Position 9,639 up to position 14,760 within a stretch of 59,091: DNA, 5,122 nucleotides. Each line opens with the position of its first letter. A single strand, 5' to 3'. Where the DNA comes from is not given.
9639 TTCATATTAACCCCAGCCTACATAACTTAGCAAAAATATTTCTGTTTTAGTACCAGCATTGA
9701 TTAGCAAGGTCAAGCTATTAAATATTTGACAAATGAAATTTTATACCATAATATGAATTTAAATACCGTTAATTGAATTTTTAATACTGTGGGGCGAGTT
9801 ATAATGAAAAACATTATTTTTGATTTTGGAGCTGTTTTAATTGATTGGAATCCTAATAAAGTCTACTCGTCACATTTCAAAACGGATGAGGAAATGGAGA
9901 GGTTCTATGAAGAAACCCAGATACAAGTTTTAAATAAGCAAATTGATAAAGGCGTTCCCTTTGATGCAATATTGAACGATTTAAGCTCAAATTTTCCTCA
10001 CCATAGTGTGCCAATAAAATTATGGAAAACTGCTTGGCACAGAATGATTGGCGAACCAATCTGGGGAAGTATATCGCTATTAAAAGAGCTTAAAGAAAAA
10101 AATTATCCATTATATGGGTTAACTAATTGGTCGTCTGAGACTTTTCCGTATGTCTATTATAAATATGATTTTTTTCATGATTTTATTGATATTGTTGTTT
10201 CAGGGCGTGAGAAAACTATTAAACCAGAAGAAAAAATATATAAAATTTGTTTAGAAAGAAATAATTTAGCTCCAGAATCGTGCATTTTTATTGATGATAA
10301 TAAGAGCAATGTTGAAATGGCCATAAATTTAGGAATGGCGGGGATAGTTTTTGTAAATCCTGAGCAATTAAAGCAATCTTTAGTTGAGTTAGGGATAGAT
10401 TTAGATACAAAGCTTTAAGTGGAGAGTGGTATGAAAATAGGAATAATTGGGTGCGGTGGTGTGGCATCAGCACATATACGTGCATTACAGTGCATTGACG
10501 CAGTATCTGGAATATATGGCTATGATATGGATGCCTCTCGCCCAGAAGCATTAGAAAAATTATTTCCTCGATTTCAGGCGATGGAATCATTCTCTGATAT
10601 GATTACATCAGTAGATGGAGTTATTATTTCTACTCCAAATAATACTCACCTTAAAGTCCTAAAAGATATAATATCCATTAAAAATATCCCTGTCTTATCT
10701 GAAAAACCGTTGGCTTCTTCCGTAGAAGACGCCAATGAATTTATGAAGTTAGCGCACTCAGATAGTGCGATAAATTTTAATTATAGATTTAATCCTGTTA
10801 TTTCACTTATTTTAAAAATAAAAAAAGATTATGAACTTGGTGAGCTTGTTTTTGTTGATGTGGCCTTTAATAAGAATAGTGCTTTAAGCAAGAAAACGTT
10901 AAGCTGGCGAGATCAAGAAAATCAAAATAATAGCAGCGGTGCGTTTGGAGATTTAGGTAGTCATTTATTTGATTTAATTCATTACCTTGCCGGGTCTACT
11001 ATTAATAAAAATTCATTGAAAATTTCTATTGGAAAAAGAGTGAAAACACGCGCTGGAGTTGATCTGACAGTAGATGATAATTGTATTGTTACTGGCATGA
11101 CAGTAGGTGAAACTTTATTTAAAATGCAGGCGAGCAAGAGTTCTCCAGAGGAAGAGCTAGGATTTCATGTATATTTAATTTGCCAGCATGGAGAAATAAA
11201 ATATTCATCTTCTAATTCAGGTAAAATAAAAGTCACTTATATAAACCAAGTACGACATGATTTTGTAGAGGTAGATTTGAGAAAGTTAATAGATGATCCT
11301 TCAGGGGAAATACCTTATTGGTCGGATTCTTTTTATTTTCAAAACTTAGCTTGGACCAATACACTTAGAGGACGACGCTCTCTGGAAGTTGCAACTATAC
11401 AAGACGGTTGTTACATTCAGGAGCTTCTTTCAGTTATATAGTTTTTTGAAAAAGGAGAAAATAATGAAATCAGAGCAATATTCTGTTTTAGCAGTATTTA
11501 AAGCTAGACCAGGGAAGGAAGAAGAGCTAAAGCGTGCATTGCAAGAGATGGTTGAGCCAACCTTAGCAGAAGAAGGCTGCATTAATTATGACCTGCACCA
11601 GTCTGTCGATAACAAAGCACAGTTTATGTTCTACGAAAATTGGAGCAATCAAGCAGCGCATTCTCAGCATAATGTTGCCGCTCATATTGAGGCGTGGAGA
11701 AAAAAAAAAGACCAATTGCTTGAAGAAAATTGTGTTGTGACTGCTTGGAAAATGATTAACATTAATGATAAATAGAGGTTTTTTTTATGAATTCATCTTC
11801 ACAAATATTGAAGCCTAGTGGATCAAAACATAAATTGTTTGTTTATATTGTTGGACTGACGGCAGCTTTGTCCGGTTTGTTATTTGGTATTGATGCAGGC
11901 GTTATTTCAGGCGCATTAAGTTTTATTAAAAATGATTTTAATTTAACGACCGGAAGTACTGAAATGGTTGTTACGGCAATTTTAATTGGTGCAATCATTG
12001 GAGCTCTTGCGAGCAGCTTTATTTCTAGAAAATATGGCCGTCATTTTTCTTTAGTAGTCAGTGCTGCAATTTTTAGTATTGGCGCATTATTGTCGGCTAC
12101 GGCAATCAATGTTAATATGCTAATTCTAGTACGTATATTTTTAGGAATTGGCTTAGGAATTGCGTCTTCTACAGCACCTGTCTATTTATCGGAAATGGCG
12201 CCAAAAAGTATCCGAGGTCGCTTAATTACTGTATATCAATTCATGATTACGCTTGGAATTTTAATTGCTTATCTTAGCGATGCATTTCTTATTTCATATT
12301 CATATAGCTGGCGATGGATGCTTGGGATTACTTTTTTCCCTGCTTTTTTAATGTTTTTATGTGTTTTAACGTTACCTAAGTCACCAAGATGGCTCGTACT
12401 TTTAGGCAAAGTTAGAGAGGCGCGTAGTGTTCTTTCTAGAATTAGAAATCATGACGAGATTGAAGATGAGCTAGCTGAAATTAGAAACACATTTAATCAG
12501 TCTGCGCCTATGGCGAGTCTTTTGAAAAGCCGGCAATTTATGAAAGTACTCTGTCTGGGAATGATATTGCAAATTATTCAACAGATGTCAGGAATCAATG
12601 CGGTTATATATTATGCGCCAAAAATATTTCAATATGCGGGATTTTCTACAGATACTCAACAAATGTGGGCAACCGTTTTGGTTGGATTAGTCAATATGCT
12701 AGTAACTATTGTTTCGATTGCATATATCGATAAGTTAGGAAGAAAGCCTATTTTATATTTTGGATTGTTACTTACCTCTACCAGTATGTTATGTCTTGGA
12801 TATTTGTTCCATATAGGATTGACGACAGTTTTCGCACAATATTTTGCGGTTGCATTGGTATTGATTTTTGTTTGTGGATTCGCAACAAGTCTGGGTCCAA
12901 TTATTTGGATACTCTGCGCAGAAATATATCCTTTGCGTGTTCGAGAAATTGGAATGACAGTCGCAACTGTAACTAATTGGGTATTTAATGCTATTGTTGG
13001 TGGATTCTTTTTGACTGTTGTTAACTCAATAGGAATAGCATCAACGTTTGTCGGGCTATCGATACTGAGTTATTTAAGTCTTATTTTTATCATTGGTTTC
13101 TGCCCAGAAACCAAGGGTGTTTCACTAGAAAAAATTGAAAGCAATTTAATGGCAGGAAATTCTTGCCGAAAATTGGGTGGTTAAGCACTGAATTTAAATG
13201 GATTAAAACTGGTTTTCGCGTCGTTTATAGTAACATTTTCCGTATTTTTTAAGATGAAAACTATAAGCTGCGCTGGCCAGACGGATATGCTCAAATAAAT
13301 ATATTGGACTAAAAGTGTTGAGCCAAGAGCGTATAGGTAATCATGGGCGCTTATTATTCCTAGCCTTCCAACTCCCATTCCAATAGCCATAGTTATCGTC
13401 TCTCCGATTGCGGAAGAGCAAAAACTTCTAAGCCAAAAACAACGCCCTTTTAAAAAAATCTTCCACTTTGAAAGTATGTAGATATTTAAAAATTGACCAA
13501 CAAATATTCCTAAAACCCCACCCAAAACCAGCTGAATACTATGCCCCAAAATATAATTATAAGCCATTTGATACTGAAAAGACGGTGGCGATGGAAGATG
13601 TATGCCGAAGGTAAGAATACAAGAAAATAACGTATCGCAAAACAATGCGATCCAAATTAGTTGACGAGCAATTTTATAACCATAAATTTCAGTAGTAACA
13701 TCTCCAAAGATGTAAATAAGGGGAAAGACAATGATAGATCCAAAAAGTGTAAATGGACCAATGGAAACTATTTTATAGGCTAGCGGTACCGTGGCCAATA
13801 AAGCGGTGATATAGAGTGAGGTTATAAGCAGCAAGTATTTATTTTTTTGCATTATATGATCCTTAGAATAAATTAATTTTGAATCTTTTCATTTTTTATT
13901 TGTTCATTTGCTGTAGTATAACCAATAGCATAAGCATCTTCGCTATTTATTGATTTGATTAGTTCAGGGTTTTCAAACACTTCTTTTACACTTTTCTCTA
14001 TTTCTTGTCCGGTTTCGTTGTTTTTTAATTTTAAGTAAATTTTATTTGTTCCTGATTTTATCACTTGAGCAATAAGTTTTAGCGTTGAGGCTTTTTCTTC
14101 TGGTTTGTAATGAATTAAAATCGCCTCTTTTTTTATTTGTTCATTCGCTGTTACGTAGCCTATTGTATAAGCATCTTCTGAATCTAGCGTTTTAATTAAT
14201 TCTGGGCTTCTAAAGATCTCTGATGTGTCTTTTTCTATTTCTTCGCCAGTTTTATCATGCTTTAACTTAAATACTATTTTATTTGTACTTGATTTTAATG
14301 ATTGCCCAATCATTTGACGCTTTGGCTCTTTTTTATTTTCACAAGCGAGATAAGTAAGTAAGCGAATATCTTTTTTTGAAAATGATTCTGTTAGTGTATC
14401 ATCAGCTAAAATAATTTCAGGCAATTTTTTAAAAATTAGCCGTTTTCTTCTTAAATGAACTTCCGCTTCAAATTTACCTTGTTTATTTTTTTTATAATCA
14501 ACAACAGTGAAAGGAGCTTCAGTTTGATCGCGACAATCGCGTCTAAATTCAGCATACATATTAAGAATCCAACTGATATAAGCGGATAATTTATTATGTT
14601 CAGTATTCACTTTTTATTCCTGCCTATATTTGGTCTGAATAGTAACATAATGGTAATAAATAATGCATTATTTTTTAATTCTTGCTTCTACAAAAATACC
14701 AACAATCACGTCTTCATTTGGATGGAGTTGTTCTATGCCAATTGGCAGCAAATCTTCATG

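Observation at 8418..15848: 7.3-kb insertion bracketed by a 98-bp direct duplication of the SPOR-gene 3' end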

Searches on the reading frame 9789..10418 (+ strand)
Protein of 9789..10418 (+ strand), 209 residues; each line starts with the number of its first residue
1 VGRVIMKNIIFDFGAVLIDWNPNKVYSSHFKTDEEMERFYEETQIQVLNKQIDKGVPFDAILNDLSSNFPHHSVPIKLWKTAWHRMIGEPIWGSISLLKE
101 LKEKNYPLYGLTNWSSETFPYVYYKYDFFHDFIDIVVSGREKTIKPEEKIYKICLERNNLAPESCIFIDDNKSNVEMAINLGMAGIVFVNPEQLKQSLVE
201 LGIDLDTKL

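Call 7: search_protein_families(library=pfam, proteins=[window:9789-10418:+], max_evalue=0.01)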
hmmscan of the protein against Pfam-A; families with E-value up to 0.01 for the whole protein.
window:9789-10418:+ (209 aa): 3 families
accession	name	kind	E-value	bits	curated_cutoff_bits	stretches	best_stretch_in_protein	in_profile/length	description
PF13419.12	HAD_2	-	2.3e-14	54.4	23.8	1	9-186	1-176/178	Haloacid dehalogenase-like hydrolase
PF00702.32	Hydrolase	-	1.2e-09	39.3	26.4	1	89-182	98-191/191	haloacid dehalogenase-like hydrolase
PF13242.12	Hydrolase_like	-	0.00033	21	22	1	145-186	4-46/75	HAD-hyrolase-like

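Call 33: search_protein_families(library=ncbifam, proteins=[window:9789-10418:+], max_evalue=0.001)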
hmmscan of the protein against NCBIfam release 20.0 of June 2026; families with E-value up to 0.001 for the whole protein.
window:9789-10418:+ (209 aa): 15 families
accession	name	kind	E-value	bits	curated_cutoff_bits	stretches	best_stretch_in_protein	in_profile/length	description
TIGR02247.1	HAD-1A3-hyp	subfamily_domain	1.9e-17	63.7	125.4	1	7-198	3-205/211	epoxide hydrolase N-terminal domain-like phosphatase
TIGR01509.1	HAD-SF-IA-v3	subfamily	2.5e-13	50.5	29.4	1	132-187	99-153/154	HAD-IA family hydrolase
TIGR02253.1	CTE7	subfamily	1.7e-11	44.3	169.75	1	60-191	68-196/221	TIGR02253 family HAD-type hydrolase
NF006991.0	PRK09456.1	equivalog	1.9e-09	37.5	295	1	10-190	4-186/199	glucose-1-phosphatase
TIGR01428.1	HAD_type_II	equivalog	3.6e-08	33.6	125.4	1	82-190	86-191/197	haloacid dehalogenase type II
TIGR02252.1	DREG-2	subfamily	4.6e-08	33.1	155.2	1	93-186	109-202/203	HAD hydrolase, REG-2-like, family IA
TIGR01993.1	Pyr-5-nucltdase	equivalog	6e-08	32.7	142.9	1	127-186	122-181/183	pyrimidine 5'-nucleotidase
TIGR02254.1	YjjG_YfnB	equivalog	1e-07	31.7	159.9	1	92-193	100-200/223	YjjG family noncanonical pyrimidine nucleotidase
NF009695.0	PRK13222.1-2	equivalog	7.4e-06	25.6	225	1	98-185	103-190/226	phosphoglycolate phosphatase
TIGR01990.1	bPGM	equivalog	4.7e-05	23.4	189.4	1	93-186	93-184/187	beta-phosphoglucomutase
NF052576.1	PymNtasePynAStpc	equivalog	7.9e-05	22.4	350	1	88-196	98-207/229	pyrimidine 5'-nucleotidase PynA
TIGR01549.1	HAD-SF-IA-v1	subfamily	0.00044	20.7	23.3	1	115-182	83-149/149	HAD-IA family hydrolase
TIGR02009.1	PGMB-YQAB-SF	subfamily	0.00054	20.2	153.35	0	93-186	93-184/186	beta-phosphoglucomutase family hydrolase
TIGR01662.1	HAD-SF-IIIA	subfamily_domain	0.00075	19.6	44.6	0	95-189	31-139/141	HAD-IIIA family hydrolase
NF008087.0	PRK10826.1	equivalog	0.00084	19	191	0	7-196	8-199/222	hexitol phosphatase HxpB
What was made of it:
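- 9789..10418 (+): HAD-IA phosphatase. calls 7, 33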

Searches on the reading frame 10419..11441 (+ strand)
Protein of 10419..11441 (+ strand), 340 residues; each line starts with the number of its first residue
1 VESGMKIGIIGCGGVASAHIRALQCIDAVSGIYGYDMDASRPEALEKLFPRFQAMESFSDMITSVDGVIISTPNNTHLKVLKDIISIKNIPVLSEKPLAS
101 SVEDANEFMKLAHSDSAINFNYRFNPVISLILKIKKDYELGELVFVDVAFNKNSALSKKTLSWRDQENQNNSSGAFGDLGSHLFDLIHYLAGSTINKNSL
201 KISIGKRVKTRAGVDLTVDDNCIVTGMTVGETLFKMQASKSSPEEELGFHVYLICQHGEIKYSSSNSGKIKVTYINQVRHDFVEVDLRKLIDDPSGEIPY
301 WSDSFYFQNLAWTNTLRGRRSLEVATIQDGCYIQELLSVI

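Call 7: search_protein_families(library=pfam, proteins=[window:10419-11441:+], max_evalue=0.01)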
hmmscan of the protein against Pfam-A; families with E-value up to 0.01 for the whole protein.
window:10419-11441:+ (340 aa): 5 families
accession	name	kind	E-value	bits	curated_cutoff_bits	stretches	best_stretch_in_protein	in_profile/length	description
PF01408.29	GFO_IDH_MocA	-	3.8e-15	57.1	24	1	5-117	1-114/120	Oxidoreductase family, NAD-binding Rossmann fold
PF22725.1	GFO_IDH_MocA_C3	-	1.7e-11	44.6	27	1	137-259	10-122/124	GFO/IDH/MocA C-terminal domain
PF02894.22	GFO_IDH_MocA_C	-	1.8e-11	44.7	22.9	1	139-337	8-203/218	Oxidoreductase family, C-terminal alpha/beta domain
PF03807.23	F420_oxidored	-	0.0025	18.8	21.6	1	6-84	1-79/94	NADP oxidoreductase coenzyme F420-dependent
PF02826.25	2-Hacid_dh_C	-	0.0093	15.8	25.1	0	3-77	35-104/178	D-isomer specific 2-hydroxyacid dehydrogenase, NAD binding domain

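Call 33: search_protein_families(library=ncbifam, proteins=[window:10419-11441:+], max_evalue=0.001)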
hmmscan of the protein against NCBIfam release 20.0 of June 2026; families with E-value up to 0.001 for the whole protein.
window:10419-11441:+ (340 aa): 10 families
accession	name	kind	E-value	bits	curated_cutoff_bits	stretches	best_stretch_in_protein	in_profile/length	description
NF052479.1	LevoglcsnDh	equivalog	8.9e-20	70.7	650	1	62-215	69-227/386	levoglucosan dehydrogenase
NF040723.1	UDP-GlcNAcDh_Arch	equivalog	4.6e-17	62.5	450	1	5-197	1-183/302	UDP-N-acetylglucosamine 3-dehydrogenase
TIGR04380.1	myo_inos_iolG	equivalog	3.2e-15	55.8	355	1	5-197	2-191/330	inositol 2-dehydrogenase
NF008607.0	PRK11579.1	subfamily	1e-11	44.5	330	1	1-194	1-192/346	oxidoreductase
NF058563.1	BT_2159_fam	equivalog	2.1e-07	30.3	650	1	5-195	1-187/350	disaccharide 3-dehydrogenase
NF041392.1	XylDh_Gfo6_Halo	equivalog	8.2e-07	28.1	350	1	64-180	82-201/350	D-xylose 1-dehydrogenase Gfo6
NF058561.1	BT_2158_fam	equivalog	2.1e-06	26.6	750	1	6-114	37-145/487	glycoside 3-dehydrogenase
NF007574.0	PRK10206.1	equivalog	8.1e-06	25.1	352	1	64-193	65-189/345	oxidoreductase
NF009830.0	PRK13304.1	equivalog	2.3e-05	24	267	1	5-94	2-92/265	aspartate dehydrogenase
NF006307.0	PRK08507.1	equivalog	0.00076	18.7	295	0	5-89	1-83/275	prephenate dehydrogenase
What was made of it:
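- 10419..11441 (+): Gfo/Idh/MocA oxidoreductase B, a paralogue of A. calls 7, 33.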

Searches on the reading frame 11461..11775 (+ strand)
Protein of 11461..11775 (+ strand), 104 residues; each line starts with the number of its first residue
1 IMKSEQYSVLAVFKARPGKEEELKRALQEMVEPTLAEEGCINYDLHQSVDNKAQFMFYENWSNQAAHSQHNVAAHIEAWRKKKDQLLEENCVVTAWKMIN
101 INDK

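Call 7: search_protein_families(library=pfam, proteins=[window:11461-11775:+], max_evalue=0.01)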
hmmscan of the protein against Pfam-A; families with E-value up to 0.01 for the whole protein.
window:11461-11775:+ (104 aa): 1 family
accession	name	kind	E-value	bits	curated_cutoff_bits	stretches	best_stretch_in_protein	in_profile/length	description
PF03992.22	ABM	-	9.5e-21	74.2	23.1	1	7-81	2-77/78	Antibiotic biosynthesis monooxygenase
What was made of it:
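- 11461..11775 (+): ABM (antibiotic-biosynthesis-monooxygenase-fold) protein. Pfam ABM E 1e-20 (call 7).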

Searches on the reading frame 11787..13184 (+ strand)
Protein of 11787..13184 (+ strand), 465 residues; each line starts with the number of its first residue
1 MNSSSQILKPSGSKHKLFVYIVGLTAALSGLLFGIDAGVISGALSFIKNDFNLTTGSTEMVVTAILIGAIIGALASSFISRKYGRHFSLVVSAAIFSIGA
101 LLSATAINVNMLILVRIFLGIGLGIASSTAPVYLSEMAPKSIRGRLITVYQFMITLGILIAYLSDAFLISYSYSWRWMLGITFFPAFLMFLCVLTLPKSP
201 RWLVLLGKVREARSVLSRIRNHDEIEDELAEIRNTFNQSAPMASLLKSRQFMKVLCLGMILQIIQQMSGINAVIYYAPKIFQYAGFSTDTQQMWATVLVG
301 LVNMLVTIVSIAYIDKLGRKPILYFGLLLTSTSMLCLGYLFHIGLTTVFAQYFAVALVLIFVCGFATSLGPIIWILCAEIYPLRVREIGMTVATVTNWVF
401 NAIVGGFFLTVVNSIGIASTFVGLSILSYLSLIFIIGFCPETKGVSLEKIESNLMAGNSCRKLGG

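Call 7: search_protein_families(library=pfam, proteins=[window:11787-13184:+], max_evalue=0.01)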
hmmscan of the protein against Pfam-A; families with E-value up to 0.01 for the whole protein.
window:11787-13184:+ (465 aa): 2 families
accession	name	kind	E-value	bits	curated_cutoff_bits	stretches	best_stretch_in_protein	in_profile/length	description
PF00083.30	Sugar_tr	-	8.8e-117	391.2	22.3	1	24-452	3-450/452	Sugar (and other) transporter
PF07690.21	MFS_1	-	4e-42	144.8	33.4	2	27-399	2-341/347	Major Facilitator Superfamily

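Call 33: search_protein_families(library=ncbifam, proteins=[window:11787-13184:+], max_evalue=0.001)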
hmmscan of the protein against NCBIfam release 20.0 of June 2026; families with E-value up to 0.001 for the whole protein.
window:11787-13184:+ (465 aa): 26 families (the best 25 are shown)
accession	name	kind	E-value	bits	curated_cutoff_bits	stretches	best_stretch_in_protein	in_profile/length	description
TIGR00879.1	SP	subfamily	2.5e-120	402.5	237.8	1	10-450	45-510/510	sugar porter family MFS transporter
NF052357.1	GlucTporGlcPStph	equivalog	8.5e-98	328.1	750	1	21-458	7-441/445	glucose transporter GlcP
NF007484.0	PRK10077.1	equivalog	1.2e-83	281.6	608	1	14-452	5-470/480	D-xylose transporter XylE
TIGR00895.1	2A0115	subfamily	2.3e-36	125.6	418.55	1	21-393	17-379/398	aromatic acid/H+ symport family MFS transporter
TIGR00898.1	2A0119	subfamily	7e-33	114.2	550.75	1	45-448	112-504/506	cation transport protein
NF053517.1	HbztTptrPcaK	equivalog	1.1e-22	80.6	770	1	22-222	20-221/437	4-hydroxybenzoate transporter PcaK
TIGR00891.1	2A0112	subfamily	3.5e-15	56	552.9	1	38-390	29-366/405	sialate:H+ symport family MFS transporter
NF008586.0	PRK11551.1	equivalog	6.2e-15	55.1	410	1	22-214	17-208/406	3-(3-hydroxy-phenyl)propionate transporter MhpT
NF003024.0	PRK03893.1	subfamily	1.1e-14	54.2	604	1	26-214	25-202/497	sialate:H+ symport family MFS transporter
TIGR00893.1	2A0114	subfamily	2.3e-12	46.6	395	1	40-433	13-393/399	D-galactonate transporter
TIGR00883.1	2A0106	subfamily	3e-11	43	443.45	1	57-414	36-380/400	metabolite/H+ symporter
TIGR01299.1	synapt_SV2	subfamily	3.4e-11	41.8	637.3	1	26-221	172-379/742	synaptic vesicle protein SV2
TIGR00880.1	2_A_01_02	superfamily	5.5e-11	42.8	131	1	62-196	4-137/141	multidrug resistance protein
TIGR00887.1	2A0109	equivalog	9.8e-11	41.2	610.3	1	171-451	199-500/502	phosphate:H+ symporter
NF008963.0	PRK12307.1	equivalog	2.6e-10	40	637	1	28-438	25-407/426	MFS transporter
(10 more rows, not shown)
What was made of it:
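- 11787..13184 (+): MFS sugar porter. Sugar_tr E 9e-117; TIGR00879 above cut-off (calls 7, 33).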

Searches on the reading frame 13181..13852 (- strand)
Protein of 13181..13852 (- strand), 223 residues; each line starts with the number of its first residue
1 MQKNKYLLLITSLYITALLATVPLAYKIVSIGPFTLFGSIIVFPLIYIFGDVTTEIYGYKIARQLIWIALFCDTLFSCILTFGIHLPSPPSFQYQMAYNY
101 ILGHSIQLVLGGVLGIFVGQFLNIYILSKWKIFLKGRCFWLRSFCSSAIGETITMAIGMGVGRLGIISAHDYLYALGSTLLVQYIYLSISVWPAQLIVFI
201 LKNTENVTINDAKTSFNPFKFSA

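Call 7: search_protein_families(library=pfam, proteins=[window:13181-13852:-], max_evalue=0.01)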
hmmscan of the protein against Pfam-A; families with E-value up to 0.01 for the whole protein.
window:13181-13852:- (223 aa): 1 family
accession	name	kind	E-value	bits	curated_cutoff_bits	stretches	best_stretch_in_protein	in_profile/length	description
PF02592.20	Vut_1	-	7.1e-30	104.8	27.2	1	39-185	3-136/152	Putative vitamin uptake transporter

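Call 33: search_protein_families(library=ncbifam, proteins=[window:13181-13852:-], max_evalue=0.001)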
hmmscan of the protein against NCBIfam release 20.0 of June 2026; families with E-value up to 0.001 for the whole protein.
window:13181-13852:- (223 aa): 2 families
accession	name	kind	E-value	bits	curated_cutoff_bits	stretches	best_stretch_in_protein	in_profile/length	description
TIGR00697.1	TIGR00697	equivalog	7.1e-19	68.4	50.95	1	30-201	26-198/201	queuosine precursor transporter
NF008406.0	PRK11212.1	equivalog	7.4e-08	32.2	252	1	6-154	12-154/221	7-cyano-7-deazaguanine/7-aminomethyl-7-deazaguanine transporter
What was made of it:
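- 13181..13852 (-): VUT/YhhQ-family queuosine-precursor transporter. Pfam Vut_1 and TIGR00697 above cut-off (calls 7, 33).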

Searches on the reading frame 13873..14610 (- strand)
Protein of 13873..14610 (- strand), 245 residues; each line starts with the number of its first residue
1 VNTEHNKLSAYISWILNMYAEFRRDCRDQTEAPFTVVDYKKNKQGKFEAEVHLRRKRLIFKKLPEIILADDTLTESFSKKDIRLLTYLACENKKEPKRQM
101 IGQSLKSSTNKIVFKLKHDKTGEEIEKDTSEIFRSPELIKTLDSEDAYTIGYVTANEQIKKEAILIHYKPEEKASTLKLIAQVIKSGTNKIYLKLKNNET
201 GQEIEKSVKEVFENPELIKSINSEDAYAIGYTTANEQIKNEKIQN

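Call 7: search_protein_families(library=pfam, proteins=[window:13873-14610:-], max_evalue=0.01)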
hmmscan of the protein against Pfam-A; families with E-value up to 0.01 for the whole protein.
window:13873-14610:- (245 aa): 3 families
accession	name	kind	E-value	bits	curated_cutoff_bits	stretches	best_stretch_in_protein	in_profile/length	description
PF21011.2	CetZ_C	-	0.00034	20.6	21.6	0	121-184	25-89/180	Tubulin-like CetZ, C-terminal domain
PF09440.15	eIF3_N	-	0.0034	18.1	26.8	0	100-169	62-128/133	eIF3 subunit 6 N terminal domain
PF01573.21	Bromo_MP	-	0.0038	17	25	0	179-209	83-113/283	Bromovirus movement protein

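Call 32: search_protein_families(library=phrogs, proteins=[window:13873-14610:-], max_evalue=0.01)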
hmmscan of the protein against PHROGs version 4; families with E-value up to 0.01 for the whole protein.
window:13873-14610:- (245 aa): 1 family
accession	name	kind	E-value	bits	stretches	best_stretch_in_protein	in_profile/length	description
phrog_16079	-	unknown function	0.0023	18.8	0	173-221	10-54/67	-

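Call 33: search_protein_families(library=ncbifam, proteins=[window:13873-14610:-], max_evalue=0.001)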
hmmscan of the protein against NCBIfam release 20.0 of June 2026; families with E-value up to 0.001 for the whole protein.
window:13873-14610:- (245 aa): 0 families
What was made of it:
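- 13873..14610 (-): Unknown 245-aa protein with internally repeated ~60-70-aa units. It is the conserved partner of the regulator. No family hit (calls 7, 32, 33).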

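Call 57: search_dna_similar(query=window:13873-14610:-, collection=plasmids, mode=protein, max_rows=12, max_evalue=0.001)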
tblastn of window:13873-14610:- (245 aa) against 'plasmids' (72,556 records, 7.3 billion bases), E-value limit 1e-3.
No match.
